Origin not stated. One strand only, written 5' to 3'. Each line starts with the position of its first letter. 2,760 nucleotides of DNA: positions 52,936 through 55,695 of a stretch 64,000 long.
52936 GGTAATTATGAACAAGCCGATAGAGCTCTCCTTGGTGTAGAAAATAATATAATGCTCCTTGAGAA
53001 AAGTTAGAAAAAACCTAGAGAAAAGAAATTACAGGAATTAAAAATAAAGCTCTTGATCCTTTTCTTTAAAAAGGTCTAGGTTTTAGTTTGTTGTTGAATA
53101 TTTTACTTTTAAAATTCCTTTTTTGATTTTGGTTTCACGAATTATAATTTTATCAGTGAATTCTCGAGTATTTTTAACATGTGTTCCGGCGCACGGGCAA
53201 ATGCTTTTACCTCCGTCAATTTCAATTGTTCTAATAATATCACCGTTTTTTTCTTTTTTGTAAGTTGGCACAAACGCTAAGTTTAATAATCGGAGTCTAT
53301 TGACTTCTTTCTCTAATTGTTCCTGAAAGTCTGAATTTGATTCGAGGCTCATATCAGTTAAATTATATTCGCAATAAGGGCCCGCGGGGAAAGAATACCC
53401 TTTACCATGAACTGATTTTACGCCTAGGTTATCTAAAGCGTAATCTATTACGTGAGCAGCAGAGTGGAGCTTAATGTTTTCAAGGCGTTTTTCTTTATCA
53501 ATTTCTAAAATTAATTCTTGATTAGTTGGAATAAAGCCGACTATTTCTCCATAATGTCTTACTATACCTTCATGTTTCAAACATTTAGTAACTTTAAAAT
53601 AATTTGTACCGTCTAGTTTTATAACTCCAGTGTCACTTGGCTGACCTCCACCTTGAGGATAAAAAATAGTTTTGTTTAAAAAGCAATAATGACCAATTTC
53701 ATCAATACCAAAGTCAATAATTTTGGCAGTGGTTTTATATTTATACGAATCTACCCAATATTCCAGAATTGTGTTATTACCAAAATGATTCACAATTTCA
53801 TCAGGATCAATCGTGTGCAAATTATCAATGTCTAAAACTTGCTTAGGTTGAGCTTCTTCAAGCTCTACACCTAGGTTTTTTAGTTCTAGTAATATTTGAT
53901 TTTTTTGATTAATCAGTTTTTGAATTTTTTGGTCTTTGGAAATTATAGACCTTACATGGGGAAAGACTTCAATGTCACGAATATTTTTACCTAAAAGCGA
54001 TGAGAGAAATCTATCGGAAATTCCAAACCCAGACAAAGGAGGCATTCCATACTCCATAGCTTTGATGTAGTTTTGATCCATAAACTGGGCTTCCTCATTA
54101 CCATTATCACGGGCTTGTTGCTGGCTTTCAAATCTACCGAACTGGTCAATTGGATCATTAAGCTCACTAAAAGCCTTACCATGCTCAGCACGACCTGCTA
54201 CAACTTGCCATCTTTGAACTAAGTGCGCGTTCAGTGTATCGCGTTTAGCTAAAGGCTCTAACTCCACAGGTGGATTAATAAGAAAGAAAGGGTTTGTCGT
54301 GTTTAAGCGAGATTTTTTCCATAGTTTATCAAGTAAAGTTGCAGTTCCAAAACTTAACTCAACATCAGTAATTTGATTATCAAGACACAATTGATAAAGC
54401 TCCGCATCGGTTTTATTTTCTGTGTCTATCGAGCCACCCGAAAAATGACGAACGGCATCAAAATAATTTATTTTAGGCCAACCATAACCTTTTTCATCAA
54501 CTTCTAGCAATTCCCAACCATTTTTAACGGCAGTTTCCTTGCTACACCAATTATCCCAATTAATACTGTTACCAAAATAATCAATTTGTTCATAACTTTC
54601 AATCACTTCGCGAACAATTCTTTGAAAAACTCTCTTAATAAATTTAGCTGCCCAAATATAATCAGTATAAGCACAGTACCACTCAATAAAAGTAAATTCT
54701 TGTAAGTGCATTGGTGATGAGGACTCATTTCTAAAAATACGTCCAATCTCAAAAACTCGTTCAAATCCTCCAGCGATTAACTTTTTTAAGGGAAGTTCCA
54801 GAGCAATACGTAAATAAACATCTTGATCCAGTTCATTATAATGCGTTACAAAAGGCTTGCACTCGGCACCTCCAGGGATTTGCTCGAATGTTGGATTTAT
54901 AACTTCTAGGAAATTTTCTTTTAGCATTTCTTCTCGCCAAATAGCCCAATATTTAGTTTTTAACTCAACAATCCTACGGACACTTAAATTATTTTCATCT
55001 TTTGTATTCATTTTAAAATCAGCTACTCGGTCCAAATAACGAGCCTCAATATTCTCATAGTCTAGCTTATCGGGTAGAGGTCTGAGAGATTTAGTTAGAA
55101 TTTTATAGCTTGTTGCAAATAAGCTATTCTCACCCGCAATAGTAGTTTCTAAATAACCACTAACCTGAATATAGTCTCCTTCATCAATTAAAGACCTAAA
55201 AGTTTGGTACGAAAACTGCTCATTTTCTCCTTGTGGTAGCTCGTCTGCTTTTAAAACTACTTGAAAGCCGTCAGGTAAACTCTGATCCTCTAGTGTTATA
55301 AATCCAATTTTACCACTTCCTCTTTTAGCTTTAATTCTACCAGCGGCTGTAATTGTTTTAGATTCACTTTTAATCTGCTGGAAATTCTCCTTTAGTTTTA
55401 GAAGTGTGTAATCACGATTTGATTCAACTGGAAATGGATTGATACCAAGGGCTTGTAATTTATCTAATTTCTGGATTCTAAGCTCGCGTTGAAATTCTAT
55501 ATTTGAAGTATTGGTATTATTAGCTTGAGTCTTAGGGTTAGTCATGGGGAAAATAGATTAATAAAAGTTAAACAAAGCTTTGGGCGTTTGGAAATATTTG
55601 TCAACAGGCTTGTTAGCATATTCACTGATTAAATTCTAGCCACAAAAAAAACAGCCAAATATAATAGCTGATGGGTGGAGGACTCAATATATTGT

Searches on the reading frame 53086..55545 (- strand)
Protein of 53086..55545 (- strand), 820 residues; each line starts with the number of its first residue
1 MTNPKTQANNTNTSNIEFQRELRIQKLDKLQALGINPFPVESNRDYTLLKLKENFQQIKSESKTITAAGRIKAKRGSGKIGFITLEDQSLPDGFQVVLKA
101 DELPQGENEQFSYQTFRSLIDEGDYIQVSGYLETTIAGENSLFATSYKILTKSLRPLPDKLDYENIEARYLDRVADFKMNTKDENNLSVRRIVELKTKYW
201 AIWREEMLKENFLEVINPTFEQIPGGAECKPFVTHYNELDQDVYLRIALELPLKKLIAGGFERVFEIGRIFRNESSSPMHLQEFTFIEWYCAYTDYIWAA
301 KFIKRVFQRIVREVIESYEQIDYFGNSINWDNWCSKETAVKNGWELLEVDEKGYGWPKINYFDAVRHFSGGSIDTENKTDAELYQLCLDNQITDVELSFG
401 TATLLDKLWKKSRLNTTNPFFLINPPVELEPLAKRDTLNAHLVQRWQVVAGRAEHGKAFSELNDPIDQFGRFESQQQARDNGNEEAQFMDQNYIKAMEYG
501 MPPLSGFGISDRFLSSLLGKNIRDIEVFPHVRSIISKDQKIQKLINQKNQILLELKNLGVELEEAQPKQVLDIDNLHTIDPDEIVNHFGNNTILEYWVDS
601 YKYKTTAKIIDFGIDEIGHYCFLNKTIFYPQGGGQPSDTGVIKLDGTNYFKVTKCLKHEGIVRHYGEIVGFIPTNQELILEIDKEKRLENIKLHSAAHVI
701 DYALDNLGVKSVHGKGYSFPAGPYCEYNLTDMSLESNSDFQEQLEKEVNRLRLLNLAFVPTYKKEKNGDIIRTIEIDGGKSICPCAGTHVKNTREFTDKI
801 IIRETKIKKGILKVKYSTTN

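Call 65: find_related_loci(query=window:53086-55545:-, collection=genome_contigs, flank=10000)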
Query window:53086-55545:- (820 aa) in genome_contigs; peptide patterns used: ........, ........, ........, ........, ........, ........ (x = any residue, [..] = any of these).
89 stretches matched a pattern; 11 encode a relative of the query (tblastn E <= 1e-3); 11 distinct loci.
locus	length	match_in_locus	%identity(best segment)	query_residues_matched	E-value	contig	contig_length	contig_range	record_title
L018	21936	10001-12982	57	7-816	0e+0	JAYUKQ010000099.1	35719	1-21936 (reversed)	MAG: bacterium isolate GFS_9266 GFS_9266_98, whole genome shotgun sequence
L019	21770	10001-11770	57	3-584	0e+0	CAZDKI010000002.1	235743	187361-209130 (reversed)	MAG TPA_asm: uncultured Candidatus Peribacteria bacterium isolate SRP296810_co1_101 genome assembly, contig: NODE_38_len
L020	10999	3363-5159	57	3-595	0e+0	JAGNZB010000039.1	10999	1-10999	Candidatus Gracilibacteria bacterium isolate Go_SlAct_bin_456 Go_SlAct_28477_length_10999_cov_4.318617, whole genome sho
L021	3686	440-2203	56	3-584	0e+0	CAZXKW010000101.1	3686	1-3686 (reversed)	MAG TPA_asm: uncultured Candidatus Peribacteria bacterium isolate SRP278252_co1_695 genome assembly, contig: NODE_52535_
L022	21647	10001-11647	55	7-533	0e+0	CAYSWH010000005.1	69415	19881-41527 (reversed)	MAG TPA_asm: uncultured Candidatus Saccharibacteria bacterium isolate binchicken_co8_316 genome assembly, contig: NODE_2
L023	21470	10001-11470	59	38-533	0e+0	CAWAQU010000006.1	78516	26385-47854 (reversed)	MAG: uncultured bacterium isolate MFD02581.bin.2.13 genome assembly, contig: contig_40837, whole genome shotgun sequence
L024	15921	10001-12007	58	8-533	0e+0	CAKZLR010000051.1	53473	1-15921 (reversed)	MAG TPA_asm: uncultured Candidatus Peregrinibacteria bacterium isolate SRR5214706_bin.121_CONCOCT_v1.1_MAG genome assemb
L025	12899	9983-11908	55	8-533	1e-176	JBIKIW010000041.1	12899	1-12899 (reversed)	MAG: Limisphaerales bacterium isolate ME2014-06-16_3300033992_group5_bin170 Rohwer_bin1522_scaffold_2973_c1, whole genom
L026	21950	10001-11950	55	9-546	4e-179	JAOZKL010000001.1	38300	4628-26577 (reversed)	MAG: Patescibacteria group bacterium isolate GMC10_bin_59 NODE_278_length_38300_cov_7.264845, whole genome shotgun seque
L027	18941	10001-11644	61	3-552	0e+0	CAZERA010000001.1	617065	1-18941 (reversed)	MAG TPA_asm: uncultured Candidatus Peribacteria bacterium isolate SRP170004_co1_533 genome assembly, contig: NODE_8_leng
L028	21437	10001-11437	36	21-534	2e-82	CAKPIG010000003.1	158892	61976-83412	MAG: uncultured Clostridia bacterium isolate REFINED_METABAT215_TOP10_CONTIGS_1500_ASSEMBLY_K77_MERGED__Nepal_MoBio_Fibe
